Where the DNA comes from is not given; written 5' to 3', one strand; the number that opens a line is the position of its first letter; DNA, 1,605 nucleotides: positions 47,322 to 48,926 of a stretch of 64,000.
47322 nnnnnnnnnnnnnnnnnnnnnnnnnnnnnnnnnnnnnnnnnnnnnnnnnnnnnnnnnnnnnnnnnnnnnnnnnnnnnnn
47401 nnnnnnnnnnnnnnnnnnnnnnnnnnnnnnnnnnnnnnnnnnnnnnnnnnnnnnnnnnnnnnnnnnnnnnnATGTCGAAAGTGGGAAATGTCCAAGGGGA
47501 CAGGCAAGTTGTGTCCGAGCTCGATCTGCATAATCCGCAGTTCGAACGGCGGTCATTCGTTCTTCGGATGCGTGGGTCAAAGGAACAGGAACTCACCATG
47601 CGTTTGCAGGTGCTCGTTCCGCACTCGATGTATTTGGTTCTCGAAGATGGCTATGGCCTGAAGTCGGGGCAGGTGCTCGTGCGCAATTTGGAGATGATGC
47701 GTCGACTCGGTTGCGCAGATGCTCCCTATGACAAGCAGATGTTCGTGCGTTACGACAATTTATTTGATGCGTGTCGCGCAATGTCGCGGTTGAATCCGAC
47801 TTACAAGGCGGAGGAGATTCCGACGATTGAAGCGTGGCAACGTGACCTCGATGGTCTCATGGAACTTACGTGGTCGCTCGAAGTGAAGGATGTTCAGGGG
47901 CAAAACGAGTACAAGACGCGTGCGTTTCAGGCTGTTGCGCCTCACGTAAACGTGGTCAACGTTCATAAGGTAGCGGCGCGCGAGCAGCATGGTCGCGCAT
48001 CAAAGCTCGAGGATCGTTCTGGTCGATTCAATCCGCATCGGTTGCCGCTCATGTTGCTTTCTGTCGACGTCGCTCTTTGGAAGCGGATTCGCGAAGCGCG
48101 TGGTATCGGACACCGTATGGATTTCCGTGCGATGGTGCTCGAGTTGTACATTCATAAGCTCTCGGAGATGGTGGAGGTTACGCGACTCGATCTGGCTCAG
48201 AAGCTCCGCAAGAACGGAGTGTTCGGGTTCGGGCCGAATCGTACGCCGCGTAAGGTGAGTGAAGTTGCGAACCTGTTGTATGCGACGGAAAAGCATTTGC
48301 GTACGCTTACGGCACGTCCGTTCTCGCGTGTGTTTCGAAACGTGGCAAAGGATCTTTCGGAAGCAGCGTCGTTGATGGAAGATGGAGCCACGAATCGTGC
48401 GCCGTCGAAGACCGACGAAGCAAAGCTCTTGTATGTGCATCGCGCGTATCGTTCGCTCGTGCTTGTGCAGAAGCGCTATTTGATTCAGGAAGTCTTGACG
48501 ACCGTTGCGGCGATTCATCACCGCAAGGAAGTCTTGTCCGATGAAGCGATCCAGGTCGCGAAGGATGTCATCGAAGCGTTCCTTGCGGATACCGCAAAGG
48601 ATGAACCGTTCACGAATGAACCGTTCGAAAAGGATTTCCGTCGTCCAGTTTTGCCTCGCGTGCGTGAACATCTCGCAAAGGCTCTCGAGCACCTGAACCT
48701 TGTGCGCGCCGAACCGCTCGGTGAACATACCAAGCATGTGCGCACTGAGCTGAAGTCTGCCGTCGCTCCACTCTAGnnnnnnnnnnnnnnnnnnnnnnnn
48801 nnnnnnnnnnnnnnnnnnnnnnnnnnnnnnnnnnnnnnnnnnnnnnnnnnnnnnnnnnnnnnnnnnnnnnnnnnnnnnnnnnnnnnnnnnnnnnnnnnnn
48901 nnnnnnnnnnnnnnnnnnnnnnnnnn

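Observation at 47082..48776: GC-rich divergent two-gene island: a sigma-70 region-4-only protein and a 434-aa hypothetical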

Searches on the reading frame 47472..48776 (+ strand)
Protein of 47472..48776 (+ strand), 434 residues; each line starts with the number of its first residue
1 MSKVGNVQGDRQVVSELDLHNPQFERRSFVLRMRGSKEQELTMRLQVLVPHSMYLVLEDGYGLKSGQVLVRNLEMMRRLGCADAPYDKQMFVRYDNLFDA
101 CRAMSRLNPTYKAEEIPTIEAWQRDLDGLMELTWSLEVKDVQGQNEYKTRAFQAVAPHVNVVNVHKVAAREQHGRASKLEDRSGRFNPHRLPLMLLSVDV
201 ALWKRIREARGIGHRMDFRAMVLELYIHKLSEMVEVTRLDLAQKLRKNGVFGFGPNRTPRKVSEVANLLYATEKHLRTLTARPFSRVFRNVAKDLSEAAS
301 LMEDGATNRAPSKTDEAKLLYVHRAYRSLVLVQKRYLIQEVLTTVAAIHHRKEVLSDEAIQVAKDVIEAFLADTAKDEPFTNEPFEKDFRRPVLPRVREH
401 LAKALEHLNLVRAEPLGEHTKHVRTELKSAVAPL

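Call 5: search_protein_families(library=pfam, proteins=[window:47472-48776:+], max_evalue=1)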
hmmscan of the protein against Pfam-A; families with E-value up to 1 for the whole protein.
window:47472-48776:+ (434 aa): 3 families
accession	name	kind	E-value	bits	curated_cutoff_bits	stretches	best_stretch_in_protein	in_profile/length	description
PF07872.17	DUF1659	-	0.055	13.8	24.1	0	138-169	19-49/72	Protein of unknown function (DUF1659)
PF25055.1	DUF7792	-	0.1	13.2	27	1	260-303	33-78/120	Domain of unknown function (DUF7792)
PF00071.28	Ras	-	0.13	12.3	21.6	0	110-197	23-111/162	Ras family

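Call 6: search_protein_families(library=ncbifam, proteins=[window:47472-48776:+], max_evalue=1)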
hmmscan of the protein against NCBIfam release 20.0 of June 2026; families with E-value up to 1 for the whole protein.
window:47472-48776:+ (434 aa): 0 families

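Call 7: search_protein_families(library=phrogs, proteins=[window:47472-48776:+], max_evalue=1)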
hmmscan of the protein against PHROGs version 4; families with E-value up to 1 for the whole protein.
window:47472-48776:+ (434 aa): 0 families

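Call 10: find_homologous_proteins(query=window:47472-48776:+)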
Query window:47472-48776:+ (434 aa): 17 proteins with E <= 0.001 among 8000 candidates.
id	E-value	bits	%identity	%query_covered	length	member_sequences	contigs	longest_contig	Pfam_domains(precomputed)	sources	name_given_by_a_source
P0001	1.2e-284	961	100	100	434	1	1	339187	-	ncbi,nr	ncbi:MAG: hypothetical protein NTX72_05885 [Candidatus Uhrbacteria bacterium]|nr:hypothetical protei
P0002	4.7e-181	620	69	98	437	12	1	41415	-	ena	-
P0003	4.8e-178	610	67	98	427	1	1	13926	-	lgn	-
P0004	5.8e-177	607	69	98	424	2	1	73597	-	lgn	-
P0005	1.4e-175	602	67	98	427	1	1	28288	-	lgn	-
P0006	1.8e-168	579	63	98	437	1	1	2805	-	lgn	-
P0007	4.3e-166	571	64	98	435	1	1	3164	-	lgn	-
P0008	4.3e-133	462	55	100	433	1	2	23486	-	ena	-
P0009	9.9e-127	441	53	100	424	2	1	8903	-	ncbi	-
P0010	7.3e-120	419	50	100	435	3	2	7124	-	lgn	-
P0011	1.1e-119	418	51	99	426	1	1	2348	-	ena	-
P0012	6.8e-114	399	51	95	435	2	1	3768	-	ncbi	-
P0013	5.4e-97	343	46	100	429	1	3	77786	-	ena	-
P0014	3.8e-95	337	48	96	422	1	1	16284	-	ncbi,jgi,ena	jgi:hypothetical protein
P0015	2.3e-93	332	43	100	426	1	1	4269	-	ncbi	-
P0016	7.7e-91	323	43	98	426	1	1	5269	-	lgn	-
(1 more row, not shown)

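Call 12: find_encoding_contigs(protein=P0004, flank=6000, max_places=2)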
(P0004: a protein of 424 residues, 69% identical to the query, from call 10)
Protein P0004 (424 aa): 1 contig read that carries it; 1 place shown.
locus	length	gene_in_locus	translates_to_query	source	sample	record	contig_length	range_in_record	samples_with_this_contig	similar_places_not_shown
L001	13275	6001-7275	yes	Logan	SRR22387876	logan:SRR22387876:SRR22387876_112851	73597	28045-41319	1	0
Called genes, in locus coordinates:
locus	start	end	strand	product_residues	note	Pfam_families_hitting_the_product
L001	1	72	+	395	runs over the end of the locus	PF00162:PGK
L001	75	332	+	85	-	PF18898:DUF5654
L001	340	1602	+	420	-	PF03952:Enolase_N, PF00113:Enolase_C, PF13378:MR_MLE_C (weak)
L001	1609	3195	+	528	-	PF01676:Metalloenzyme, PF06415:iPGM_N, PF01663:Phosphodiest (weak)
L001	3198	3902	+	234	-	PF00730:HhH-GPD, PF00633:HHH (weak)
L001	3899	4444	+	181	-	PF14378:PAP2_3 (weak), PF01569:PAP2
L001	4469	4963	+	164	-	PF01467:CTP_transf_like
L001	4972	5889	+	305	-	PF02618:YceG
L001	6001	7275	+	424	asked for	-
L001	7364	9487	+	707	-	PF00580:UvrD-helicase, PF13604:AAA_30 (faint), PF01443:Viral_helicase1 (faint), PF13245:AAA_19, PF13361:UvrD_C, PF13538:UvrD_C_2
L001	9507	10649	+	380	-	PF00390:malic, PF03949:Malic_M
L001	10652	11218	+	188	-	-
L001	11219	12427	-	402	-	PF00817:IMS, PF11799:IMS_C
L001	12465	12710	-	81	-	-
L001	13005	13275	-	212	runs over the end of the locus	PF01726:LexA_DNA_bind, PF00717:Peptidase_S24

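Call 13: find_encoding_contigs(protein=P0013, flank=6000, max_places=3)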
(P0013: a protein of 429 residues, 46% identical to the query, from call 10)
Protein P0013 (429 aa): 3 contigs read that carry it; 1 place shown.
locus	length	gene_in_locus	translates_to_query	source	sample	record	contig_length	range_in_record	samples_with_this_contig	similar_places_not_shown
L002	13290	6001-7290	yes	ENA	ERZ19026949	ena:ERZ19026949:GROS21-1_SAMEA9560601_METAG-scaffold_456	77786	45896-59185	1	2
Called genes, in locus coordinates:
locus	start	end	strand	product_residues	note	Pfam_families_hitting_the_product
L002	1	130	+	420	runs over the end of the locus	PF03952:Enolase_N, PF00113:Enolase_C, PF13378:MR_MLE_C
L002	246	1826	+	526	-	PF01676:Metalloenzyme, PF06415:iPGM_N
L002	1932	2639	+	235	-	PF00730:HhH-GPD, PF00633:HHH (weak)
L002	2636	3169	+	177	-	PF01569:PAP2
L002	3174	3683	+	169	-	PF01467:CTP_transf_like, PF02810:SEC-C (weak)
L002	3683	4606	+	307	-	PF02618:YceG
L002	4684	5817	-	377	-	PF04545:Sigma70_r4 (faint), PF03118:RNA_pol_A_CTD (faint)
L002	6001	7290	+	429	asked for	-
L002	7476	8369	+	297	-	-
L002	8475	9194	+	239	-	-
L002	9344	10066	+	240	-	-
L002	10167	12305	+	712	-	PF00580:UvrD-helicase, PF13604:AAA_30 (faint), PF01443:Viral_helicase1 (faint), PF13245:AAA_19, PF13361:UvrD_C, PF13538:UvrD_C_2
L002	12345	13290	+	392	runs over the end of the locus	PF00390:malic, PF03949:Malic_M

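Call 14: find_encoding_contigs(protein=P0016, flank=6000, max_places=2)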
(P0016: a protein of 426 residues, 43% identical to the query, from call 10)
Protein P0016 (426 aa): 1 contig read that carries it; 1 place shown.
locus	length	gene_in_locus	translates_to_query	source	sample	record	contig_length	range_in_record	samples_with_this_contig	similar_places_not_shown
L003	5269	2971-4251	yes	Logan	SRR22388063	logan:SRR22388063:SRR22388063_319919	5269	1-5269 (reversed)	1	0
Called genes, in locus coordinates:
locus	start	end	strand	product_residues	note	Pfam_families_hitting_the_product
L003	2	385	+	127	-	?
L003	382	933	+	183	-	PF14378:PAP2_3 (weak), PF01569:PAP2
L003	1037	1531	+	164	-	PF01467:CTP_transf_like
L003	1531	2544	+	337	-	PF02618:YceG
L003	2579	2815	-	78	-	PF04545:Sigma70_r4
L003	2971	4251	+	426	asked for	-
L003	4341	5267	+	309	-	?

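Call 22: find_encoding_contigs(protein=P0002, flank=5000, max_places=2)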
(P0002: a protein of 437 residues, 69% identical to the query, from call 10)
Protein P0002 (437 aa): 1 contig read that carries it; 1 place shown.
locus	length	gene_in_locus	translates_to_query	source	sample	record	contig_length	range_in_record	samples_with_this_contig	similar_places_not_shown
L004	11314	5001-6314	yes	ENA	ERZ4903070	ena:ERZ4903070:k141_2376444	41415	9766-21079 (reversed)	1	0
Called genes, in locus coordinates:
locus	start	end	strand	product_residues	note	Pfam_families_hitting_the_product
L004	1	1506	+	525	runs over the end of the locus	PF01676:Metalloenzyme, PF06415:iPGM_N, PF01663:Phosphodiest (weak)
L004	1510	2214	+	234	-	PF00730:HhH-GPD, PF00633:HHH (weak)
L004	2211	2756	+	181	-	PF14378:PAP2_3 (faint), PF01569:PAP2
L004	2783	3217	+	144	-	PF01467:CTP_transf_like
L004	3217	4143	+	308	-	PF02618:YceG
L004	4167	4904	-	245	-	PF03118:RNA_pol_A_CTD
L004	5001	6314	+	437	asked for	-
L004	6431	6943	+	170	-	-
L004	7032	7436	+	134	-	-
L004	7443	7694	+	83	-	-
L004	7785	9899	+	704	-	PF00580:UvrD-helicase, PF13604:AAA_30 (faint), PF01443:Viral_helicase1 (faint), PF13245:AAA_19, PF13361:UvrD_C, PF13538:UvrD_C_2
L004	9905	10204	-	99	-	-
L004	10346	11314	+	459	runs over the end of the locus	PF00390:malic, PF03949:Malic_M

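Call 23: find_encoding_contigs(protein=P0008, flank=5000, max_places=2)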
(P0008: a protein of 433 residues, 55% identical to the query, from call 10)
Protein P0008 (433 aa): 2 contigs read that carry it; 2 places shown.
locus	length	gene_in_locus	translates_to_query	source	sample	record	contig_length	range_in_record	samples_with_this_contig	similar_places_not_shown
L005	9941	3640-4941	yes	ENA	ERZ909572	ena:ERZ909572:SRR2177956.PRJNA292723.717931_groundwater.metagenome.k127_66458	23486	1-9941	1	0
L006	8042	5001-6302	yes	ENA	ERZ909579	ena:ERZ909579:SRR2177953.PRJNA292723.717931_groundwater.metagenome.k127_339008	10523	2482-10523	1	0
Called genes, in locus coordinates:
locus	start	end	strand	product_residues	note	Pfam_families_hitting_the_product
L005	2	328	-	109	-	?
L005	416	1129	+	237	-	PF00730:HhH-GPD, PF00633:HHH (weak)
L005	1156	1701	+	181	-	PF01569:PAP2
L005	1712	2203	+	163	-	PF01467:CTP_transf_like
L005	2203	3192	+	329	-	PF02618:YceG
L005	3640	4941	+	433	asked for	-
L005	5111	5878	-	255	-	-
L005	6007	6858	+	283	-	PF02498:Bro-N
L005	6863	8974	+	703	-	PF00580:UvrD-helicase, PF13604:AAA_30 (faint), PF01443:Viral_helicase1 (faint), PF13245:AAA_19, PF13361:UvrD_C, PF13538:UvrD_C_2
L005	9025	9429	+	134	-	PF00293:NUDIX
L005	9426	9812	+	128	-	PF12643:MazG-like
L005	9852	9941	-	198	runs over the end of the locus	-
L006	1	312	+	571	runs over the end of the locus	PF01676:Metalloenzyme, PF06415:iPGM_N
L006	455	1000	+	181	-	PF00300:His_Phos_1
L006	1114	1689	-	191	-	PF02517:Rce1-like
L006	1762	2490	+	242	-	PF00730:HhH-GPD, PF00633:HHH (weak)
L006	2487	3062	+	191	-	PF01569:PAP2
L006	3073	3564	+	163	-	PF01467:CTP_transf_like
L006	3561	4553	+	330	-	PF02618:YceG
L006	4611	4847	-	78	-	PF04545:Sigma70_r4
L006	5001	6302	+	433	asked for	-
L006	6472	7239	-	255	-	-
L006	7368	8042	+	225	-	?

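Call 24: find_encoding_contigs(protein=P0014, flank=5000, max_places=2)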
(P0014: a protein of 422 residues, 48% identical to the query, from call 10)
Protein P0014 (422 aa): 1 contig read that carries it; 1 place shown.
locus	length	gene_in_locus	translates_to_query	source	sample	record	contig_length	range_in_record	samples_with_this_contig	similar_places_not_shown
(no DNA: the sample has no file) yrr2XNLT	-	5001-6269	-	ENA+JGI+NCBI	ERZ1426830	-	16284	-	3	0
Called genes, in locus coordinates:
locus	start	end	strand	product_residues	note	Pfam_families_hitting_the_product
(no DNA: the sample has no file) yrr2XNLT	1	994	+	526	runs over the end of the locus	PF01676:Metalloenzyme, PF06415:iPGM_N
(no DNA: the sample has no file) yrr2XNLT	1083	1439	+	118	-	-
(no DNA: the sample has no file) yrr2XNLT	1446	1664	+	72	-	-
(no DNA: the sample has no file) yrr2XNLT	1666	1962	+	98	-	-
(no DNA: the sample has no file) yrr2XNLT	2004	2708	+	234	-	PF00730:HhH-GPD, PF00633:HHH (weak)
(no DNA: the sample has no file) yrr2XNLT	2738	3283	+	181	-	PF01569:PAP2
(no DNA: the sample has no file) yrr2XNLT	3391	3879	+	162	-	PF01467:CTP_transf_like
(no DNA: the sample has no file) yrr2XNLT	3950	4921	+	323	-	PF02618:YceG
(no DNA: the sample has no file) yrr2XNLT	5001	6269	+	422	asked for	-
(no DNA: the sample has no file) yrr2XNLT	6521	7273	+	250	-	-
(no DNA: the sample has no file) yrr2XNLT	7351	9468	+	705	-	PF00580:UvrD-helicase, PF13604:AAA_30 (faint), PF01443:Viral_helicase1 (faint), PF13245:AAA_19, PF13361:UvrD_C, PF13538:UvrD_C_2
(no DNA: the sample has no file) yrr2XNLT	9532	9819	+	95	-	PF01541:GIY-YIG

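Call 28: predict_structure(alignment_id=A1)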
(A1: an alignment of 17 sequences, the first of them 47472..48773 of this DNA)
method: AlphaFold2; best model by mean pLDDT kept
length: 434 residues; sequences in the alignment: 17
mean_pLDDT: 70.8   pTM: 0.50
mean pLDDT of the five models: 70.8, 70.5, 69.7, 67.9, 66.9
residues with pLDDT >= 90: 78; 70-90: 197; 50-70: 55; < 50: 104
segments of 3 or more residues with pLDDT < 50: 1-21, 125-163, 176-179, 184-217
pLDDT, mean of each block of 10 residues (from residue 1): 29 39 78 81 82 79 79 80 80 75 67 64 43 35 39 39 47 50 49 37 39 44 65 82 77 79 89 83 77 93 91 89 92 84 76 82 94 91 90 93 94 78 90 81
secondary structure, 60 per line:
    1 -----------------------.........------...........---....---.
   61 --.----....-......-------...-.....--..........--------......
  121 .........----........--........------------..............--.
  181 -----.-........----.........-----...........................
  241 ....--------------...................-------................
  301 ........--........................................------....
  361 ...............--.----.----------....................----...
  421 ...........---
elements in order: E24-32 E39-49 E53-56 E68-71 H73-78 E90-94 H97-106 H115-129 E134-141 E144-151 H164-177 H188-195 H200-208 H214-244 H259-277 H285-308 H311-350 H357-375 H394-413 H418-431

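Call 37: search_protein_representatives(alignment_id=A1)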
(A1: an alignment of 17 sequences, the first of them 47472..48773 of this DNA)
Query: 17 sequences, 427 profile positions. Proteins with E-value up to 0.001 (for the whole library): 158; up to 1e-10: 71; up to 1e-30: 42. The best 150 are listed.
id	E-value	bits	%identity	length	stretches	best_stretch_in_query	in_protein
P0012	5.7e-191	651.2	-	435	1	1-427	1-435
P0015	5.0e-184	628.4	-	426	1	1-427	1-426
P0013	8.1e-184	627.7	-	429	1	1-427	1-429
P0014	2.9e-179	612.7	-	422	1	1-427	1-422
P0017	1.6e-176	603.6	-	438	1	1-427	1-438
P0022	2.5e-93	329.5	-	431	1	15-427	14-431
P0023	6.0e-92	325.0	-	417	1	15-427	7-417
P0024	1.0e-82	294.6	-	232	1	195-427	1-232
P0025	1.8e-75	270.6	-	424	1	15-426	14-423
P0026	7.2e-75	268.7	-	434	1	40-427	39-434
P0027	3.1e-74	266.6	-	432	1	37-425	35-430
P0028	4.0e-73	263.0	-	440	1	41-427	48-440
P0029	3.0e-72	260.1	-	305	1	16-309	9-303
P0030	8.9e-72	258.5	-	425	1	40-427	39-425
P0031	1.7e-70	254.3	-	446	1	16-426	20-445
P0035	1.5e-57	211.6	-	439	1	8-426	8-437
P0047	6.2e-40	153.6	-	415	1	18-426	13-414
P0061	8.2e-28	113.7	-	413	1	40-423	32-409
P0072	4.4e-16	75.0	-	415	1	23-405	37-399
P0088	1.7e-10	56.6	-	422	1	17-405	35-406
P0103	2.2e-08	49.6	-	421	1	45-402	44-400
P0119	6.8e-07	44.7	-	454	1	75-357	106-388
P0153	6.7e-05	38.2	-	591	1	93-337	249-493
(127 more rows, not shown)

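Call 39: search_protein_families(library=pfam, proteins=[P0022, P0026, P0035, P0047, P0061, P0072, P0088, P0103, P0119, P0153], max_evalue=0.01)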
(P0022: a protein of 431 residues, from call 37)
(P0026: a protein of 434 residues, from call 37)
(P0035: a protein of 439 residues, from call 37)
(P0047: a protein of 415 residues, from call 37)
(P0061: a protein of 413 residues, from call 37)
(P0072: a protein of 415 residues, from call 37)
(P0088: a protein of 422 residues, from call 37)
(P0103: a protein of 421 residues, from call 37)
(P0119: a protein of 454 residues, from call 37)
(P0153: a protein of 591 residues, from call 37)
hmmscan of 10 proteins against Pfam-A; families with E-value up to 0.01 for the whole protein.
P0022 (431 aa): 0 families

P0026 (434 aa): 0 families

P0035 (439 aa): 0 families

P0047 (415 aa): 0 families

P0061 (413 aa): 0 families

P0072 (415 aa): 0 families

P0088 (422 aa): 0 families

P0103 (421 aa): 0 families

P0119 (454 aa): 0 families

P0153 (591 aa): 1 family
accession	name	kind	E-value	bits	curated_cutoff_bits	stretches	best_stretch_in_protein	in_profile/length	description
PF17078.10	SHE3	-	0.0028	17.8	30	1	261-329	128-199/228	SWI5-dependent HO expression protein 3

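Call 44: find_related_loci(query=A1, collection=genome_contigs, flank=4000)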
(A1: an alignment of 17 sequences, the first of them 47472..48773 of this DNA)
Query A1 (434 aa) in genome_contigs; peptide patterns used: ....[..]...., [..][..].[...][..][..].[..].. (x = any residue, [..] = any of these).
51 stretches matched a pattern; 4 encode a relative of the query (tblastn E <= 1e-3); 4 distinct loci.
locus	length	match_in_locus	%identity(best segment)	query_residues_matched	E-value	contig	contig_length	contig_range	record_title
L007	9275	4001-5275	69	10-434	0e+0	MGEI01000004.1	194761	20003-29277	MAG: Candidatus Uhrbacteria bacterium RIFCSPLOWO2_01_FULL_47_17 rifcsplowo2_01_scaffold_61, whole genome shotgun sequenc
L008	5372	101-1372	53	1-434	7e-137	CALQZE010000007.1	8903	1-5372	MAG: Candidatus Uhrbacteria bacterium RIFOXYB12_FULL_58_10 isolate ZH-Jul18-43 genome assembly, contig: ZH-Jul18-C9567,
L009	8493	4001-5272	46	1-434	2e-108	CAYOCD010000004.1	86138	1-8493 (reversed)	MAG TPA_asm: uncultured Gammaproteobacteria bacterium isolate SRP272421_co1_712 genome assembly, contig: NODE_315_length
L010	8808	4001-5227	48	17-434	2e-104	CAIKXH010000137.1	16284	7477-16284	Candidatus Uhrbacteria bacterium isolate Loclat_bin-13963 genome assembly, contig: bin-13963:137/176, whole genome shotg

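Call 45: find_encoding_contigs(protein=P0022, flank=5000, max_places=2)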
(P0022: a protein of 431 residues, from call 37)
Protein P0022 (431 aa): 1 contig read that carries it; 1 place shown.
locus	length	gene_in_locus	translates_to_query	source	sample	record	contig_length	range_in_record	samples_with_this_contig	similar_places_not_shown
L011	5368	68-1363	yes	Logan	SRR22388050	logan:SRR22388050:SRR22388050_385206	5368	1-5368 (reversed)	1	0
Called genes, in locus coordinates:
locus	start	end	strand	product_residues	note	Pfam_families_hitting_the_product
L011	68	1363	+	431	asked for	-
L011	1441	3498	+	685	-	PF00580:UvrD-helicase, PF13245:AAA_19, PF13604:AAA_30 (faint), PF01443:Viral_helicase1 (faint), PF13361:UvrD_C, PF13538:UvrD_C_2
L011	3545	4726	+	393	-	PF00390:malic, PF03949:Malic_M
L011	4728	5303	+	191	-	-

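Call 46: find_encoding_contigs(protein=P0035, flank=5000, max_places=2)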
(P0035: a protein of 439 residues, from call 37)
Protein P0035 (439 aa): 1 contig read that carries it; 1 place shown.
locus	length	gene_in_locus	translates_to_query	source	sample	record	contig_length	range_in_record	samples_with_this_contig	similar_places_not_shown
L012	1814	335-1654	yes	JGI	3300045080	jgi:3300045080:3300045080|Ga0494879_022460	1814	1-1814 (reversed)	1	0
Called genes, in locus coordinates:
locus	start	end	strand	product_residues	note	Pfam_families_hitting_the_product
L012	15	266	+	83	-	PF02618:YceG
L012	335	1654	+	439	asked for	-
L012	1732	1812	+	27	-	?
